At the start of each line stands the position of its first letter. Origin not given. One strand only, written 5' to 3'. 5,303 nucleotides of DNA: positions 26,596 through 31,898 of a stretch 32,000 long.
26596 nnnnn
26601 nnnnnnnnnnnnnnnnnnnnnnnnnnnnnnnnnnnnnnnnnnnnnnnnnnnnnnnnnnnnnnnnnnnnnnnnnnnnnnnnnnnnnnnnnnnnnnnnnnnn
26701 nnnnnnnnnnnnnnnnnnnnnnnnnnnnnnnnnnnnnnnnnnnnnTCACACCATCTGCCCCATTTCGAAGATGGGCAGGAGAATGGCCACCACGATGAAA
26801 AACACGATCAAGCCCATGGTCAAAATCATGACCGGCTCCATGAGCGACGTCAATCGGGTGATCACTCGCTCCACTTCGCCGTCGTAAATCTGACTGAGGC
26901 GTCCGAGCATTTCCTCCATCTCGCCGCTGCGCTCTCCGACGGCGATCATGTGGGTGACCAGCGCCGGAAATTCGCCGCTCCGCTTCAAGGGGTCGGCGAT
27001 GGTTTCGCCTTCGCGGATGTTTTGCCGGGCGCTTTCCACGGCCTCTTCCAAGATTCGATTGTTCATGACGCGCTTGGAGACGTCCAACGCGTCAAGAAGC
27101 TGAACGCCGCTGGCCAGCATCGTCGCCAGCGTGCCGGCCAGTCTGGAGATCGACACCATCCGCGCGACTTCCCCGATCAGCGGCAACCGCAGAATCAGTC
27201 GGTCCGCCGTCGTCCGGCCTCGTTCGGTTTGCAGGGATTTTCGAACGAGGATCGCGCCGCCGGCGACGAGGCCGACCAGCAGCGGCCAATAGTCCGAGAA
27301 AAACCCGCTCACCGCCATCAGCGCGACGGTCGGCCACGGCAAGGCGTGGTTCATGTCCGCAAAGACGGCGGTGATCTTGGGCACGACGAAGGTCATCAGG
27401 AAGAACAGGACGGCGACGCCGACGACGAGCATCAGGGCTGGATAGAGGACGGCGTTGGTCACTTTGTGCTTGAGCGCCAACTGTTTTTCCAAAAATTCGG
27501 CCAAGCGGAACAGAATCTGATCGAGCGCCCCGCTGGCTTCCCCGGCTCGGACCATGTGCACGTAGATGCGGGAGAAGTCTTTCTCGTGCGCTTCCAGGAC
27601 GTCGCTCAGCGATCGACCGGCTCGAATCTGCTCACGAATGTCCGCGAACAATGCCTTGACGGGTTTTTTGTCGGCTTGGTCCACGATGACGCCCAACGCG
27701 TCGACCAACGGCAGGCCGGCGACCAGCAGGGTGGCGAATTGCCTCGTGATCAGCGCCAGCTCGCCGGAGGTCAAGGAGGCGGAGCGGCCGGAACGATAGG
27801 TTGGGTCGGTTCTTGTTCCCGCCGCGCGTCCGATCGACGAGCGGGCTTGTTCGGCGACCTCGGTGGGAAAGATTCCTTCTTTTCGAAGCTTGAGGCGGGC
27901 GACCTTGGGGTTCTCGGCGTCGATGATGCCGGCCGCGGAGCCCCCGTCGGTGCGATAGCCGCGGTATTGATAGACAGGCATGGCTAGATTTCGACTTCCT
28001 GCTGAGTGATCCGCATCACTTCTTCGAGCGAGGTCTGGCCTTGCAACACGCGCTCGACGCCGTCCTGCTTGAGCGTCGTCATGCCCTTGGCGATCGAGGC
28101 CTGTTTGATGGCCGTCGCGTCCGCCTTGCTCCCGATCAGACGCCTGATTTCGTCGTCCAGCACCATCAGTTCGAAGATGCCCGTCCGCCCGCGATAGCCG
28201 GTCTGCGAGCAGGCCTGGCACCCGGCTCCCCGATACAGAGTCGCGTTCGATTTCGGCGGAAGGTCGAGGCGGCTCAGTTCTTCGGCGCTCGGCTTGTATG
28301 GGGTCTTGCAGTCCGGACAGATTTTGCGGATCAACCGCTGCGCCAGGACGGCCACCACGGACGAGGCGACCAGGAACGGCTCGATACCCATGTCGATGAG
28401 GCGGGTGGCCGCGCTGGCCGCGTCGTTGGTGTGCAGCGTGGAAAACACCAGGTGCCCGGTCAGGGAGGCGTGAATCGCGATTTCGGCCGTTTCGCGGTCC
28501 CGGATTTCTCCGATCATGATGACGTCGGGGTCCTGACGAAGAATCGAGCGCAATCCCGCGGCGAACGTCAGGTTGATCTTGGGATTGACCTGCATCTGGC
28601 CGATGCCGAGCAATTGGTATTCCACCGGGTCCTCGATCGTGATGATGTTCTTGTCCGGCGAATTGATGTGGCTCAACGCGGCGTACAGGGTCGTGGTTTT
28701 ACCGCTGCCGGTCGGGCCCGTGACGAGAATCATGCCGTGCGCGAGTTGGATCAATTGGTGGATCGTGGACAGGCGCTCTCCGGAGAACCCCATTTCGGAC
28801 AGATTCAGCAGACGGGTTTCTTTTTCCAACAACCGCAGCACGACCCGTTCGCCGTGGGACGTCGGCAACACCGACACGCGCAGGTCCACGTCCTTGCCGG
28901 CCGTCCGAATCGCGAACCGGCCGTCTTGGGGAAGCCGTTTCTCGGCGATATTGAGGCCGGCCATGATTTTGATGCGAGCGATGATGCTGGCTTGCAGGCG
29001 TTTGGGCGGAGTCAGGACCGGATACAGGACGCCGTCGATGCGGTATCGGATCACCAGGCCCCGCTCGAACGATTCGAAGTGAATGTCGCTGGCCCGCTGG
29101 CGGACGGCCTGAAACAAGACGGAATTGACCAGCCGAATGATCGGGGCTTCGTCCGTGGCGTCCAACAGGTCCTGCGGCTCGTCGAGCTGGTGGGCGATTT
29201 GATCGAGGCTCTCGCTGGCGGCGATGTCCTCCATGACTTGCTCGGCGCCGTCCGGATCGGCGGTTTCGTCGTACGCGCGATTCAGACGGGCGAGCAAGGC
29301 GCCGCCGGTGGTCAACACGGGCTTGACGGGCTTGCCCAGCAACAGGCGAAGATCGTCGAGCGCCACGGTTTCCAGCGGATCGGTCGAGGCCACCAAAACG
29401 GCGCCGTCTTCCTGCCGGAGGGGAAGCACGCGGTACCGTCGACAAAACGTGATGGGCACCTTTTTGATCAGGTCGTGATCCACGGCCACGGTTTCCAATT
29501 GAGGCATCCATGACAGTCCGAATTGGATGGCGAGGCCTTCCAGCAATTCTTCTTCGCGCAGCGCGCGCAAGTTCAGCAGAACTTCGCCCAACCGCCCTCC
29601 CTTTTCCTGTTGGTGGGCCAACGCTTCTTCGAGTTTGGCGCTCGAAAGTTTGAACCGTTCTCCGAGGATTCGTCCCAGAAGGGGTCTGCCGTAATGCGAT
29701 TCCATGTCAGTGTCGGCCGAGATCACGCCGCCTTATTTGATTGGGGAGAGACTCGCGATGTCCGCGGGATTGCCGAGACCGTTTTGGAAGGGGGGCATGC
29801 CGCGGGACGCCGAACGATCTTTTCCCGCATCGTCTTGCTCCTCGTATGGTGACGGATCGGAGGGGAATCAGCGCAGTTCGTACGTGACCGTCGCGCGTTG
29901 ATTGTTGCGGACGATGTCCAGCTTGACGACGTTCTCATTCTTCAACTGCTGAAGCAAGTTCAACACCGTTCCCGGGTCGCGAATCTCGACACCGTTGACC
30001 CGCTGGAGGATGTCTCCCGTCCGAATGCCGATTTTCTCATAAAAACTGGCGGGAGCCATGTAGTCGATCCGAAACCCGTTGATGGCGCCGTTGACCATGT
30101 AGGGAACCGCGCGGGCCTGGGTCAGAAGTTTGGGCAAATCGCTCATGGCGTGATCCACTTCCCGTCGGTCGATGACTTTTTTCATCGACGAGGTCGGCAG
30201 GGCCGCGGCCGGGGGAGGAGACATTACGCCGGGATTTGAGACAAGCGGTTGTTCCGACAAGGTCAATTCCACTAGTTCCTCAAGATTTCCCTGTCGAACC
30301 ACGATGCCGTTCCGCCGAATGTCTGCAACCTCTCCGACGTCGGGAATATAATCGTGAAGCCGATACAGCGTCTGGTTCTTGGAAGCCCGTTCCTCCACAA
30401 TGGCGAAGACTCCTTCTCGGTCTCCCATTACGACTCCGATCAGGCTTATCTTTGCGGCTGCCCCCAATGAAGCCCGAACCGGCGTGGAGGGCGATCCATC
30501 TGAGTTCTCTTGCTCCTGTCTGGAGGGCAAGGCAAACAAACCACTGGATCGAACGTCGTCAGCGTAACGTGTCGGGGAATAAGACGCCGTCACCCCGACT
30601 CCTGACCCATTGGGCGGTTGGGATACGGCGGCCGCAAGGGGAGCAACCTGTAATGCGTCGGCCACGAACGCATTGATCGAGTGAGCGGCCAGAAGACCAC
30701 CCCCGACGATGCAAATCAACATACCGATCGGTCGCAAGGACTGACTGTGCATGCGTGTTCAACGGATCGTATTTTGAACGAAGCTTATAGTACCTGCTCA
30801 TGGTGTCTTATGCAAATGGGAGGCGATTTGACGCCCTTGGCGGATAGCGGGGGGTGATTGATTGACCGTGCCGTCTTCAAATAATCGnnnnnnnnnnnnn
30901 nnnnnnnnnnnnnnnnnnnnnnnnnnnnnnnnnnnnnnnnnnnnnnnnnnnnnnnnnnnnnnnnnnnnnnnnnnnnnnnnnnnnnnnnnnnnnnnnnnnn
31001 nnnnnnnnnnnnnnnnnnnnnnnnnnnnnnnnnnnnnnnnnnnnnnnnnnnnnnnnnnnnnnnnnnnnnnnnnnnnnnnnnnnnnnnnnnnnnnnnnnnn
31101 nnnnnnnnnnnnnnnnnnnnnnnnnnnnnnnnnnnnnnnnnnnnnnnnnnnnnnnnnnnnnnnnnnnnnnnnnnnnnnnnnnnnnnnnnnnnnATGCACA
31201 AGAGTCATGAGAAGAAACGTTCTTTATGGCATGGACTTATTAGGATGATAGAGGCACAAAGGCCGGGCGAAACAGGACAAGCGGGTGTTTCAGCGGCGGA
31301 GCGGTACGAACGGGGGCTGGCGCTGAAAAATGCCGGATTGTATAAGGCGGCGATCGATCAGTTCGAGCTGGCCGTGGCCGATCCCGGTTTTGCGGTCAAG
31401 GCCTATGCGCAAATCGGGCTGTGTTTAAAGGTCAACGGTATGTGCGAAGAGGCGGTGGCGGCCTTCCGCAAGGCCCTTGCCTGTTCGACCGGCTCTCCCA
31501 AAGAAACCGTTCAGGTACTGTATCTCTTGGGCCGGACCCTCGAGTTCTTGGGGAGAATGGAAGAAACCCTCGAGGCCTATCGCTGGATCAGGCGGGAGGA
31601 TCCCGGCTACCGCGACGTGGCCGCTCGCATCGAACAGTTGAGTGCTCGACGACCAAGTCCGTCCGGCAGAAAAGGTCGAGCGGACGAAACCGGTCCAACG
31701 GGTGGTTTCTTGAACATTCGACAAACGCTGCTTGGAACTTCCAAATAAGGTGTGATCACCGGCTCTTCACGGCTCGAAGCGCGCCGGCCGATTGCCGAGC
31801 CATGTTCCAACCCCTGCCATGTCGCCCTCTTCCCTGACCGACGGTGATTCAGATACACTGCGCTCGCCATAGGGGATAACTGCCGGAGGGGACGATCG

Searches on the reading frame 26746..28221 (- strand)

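Call 34: search_protein_families(library=pfam, proteins=[window:26746-28221:-], max_evalue=0.001)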
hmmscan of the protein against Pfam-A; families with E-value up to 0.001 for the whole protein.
window:26746-28221:- (491 aa): 1 family
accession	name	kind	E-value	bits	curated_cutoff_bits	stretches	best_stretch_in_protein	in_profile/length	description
PF00482.28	T2SSF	-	2.5e-62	208.8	25.2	2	159-281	2-125/125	Type II secretion system (T2SS), protein F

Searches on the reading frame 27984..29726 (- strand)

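Call 34: search_protein_families(library=pfam, proteins=[window:27984-29726:-], max_evalue=0.001)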
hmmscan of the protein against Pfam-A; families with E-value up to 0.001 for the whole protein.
window:27984-29726:- (580 aa): 5 families
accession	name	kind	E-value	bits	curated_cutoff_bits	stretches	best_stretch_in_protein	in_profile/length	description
PF00437.27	T2SSE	-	7.2e-145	482.7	24.9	1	190-572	2-370/370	Type II/IV secretion system protein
PF05157.20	MshEN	-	1.3e-19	70.4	23.1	1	76-155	7-87/90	MshEN domain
PF13191.12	AAA_16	-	0.00042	21.3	32.6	0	321-378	11-64/167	AAA ATPase domain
PF13401.12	AAA_22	-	0.00052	20.8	27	0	330-367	5-42/130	AAA domain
PF25199.1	nSTAND_NTPase5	-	0.00053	20.3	34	0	332-368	43-80/145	Novel STAND NTPase 5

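Call 36: search_protein_families(library=ncbifam, proteins=[window:27984-29726:-], max_evalue=0.001)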
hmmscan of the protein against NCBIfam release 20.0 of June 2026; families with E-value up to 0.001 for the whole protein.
window:27984-29726:- (580 aa): 22 families
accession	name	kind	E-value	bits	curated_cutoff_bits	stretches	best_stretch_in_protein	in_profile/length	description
TIGR02533.1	type_II_gspE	equivalog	1.2e-214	713.5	630.25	1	87-574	1-486/486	type II secretion system ATPase GspE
TIGR02538.1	type_IV_pilB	equivalog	1.9e-183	611.1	675.65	1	17-575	2-563/564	type IV-A pilus assembly ATPase PilB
NF053534.1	T4PilAsmATPsTfpB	equivalog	5.3e-148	494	850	1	76-574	82-582/584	type IV pilus assembly ATPase TfpB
NF007755.0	PRK10436.1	equivalog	9.6e-144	479.5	617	1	93-576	12-461/465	type II secretion system protein GspE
NF041000.1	ATPase_ComGA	equivalog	6.4e-79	264.7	300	1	202-467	2-266/267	competence type IV pilus ATPase ComGA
TIGR01420.1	pilT_fam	subfamily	1.1e-57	195.8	319.1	1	201-468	3-270/343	PilT/PilU family type 4a pilus ATPase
TIGR02525.1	plasmid_TraJ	equivalog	8.9e-27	94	368.3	1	308-446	131-272/372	plasmid transfer ATPase TraJ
TIGR02524.1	dot_icm_DotB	equivalog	8.6e-21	74.5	463.3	1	322-444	126-257/358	Dot/Icm type IV secretion system ATPase DotB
NF008411.1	PRK11234.1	equivalog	5e-20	71.4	1170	1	15-175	482-640/723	cyclic di-3',5'-guanylate-activated glycosyltransferase NfrB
TIGR02782.1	TrbB_P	equivalog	1.9e-17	63.5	304.55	1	318-445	125-254/303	P-type conjugative transfer ATPase TrbB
NF058587.1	archaellum_moto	equivalog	2.2e-17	63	550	1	330-448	274-398/527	archaellum flagellar ATPase motor FlaI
TIGR03819.1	heli_sec_ATPase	hypoth_equivalog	2.1e-15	56.8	373.15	1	287-453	132-307/340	TadA family conjugal transfer-associated ATPase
NF010469.0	PRK13894.1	subfamily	4.2e-15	55.9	508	1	321-444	141-265/320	conjugal transfer ATPase TrbB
TIGR02788.1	VirB11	equivalog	5.8e-14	51.8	249.95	1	329-447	143-266/308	P-type DNA transfer ATPase VirB11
NF010407.0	PRK13833.1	subfamily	2.8e-13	50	499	1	319-447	134-263/323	conjugal transfer protein TrbB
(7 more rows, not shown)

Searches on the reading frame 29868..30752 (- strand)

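Call 34: search_protein_families(library=pfam, proteins=[window:29868-30752:-], max_evalue=0.001)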
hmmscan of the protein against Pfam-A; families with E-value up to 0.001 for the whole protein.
window:29868-30752:- (294 aa): 3 families
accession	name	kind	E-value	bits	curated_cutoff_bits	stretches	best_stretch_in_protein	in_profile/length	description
PF11356.14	T2SSC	-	2e-06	28.2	27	1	61-160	43-139/141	Type II secretion system protein C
PF17820.7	PDZ_6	-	6.2e-06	26.3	27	1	239-275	12-48/54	PDZ domain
PF13180.12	PDZ_2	-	0.0001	23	27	1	240-291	27-78/80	PDZ domain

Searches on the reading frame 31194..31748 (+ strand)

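Call 67: search_protein_families(library=pfam, proteins=[window:31194-31748:+], max_evalue=0.01)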
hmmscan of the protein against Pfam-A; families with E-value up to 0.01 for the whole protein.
window:31194-31748:+ (184 aa): 9 families
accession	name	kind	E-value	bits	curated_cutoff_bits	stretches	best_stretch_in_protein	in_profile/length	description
PF00515.34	TPR_1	-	8.1e-09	35.4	27.8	1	68-96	1-29/34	Tetratricopeptide repeat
PF13181.12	TPR_8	-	2.8e-07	30.6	25.7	0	107-130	2-25/34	Tetratricopeptide repeat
PF13428.12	TPR_14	-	4e-07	30.5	23.5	0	107-143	2-38/44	Tetratricopeptide repeat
PF13424.12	TPR_12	-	2.3e-06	28.1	30.1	1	70-130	5-69/77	Tetratricopeptide repeat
PF13432.12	TPR_16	-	6.5e-06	26.9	32.7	1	38-102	1-65/65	Tetratricopeptide repeat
PF07719.23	TPR_2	-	1.1e-05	25.6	27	0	69-96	2-29/34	Tetratricopeptide repeat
PF21545.3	T7SS_EccA1_N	-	0.00088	19.1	27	1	12-97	148-234/272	T7SS, ESX-1 secretion system protein EccA1, N-terminal domain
PF12895.13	ANAPC3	-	0.00092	19.9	27.2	1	48-130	3-80/82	Anaphase-promoting complex, cyclosome, subunit 3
PF13174.12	TPR_6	-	0.0037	18.3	26.3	0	107-130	1-24/33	Tetratricopeptide repeat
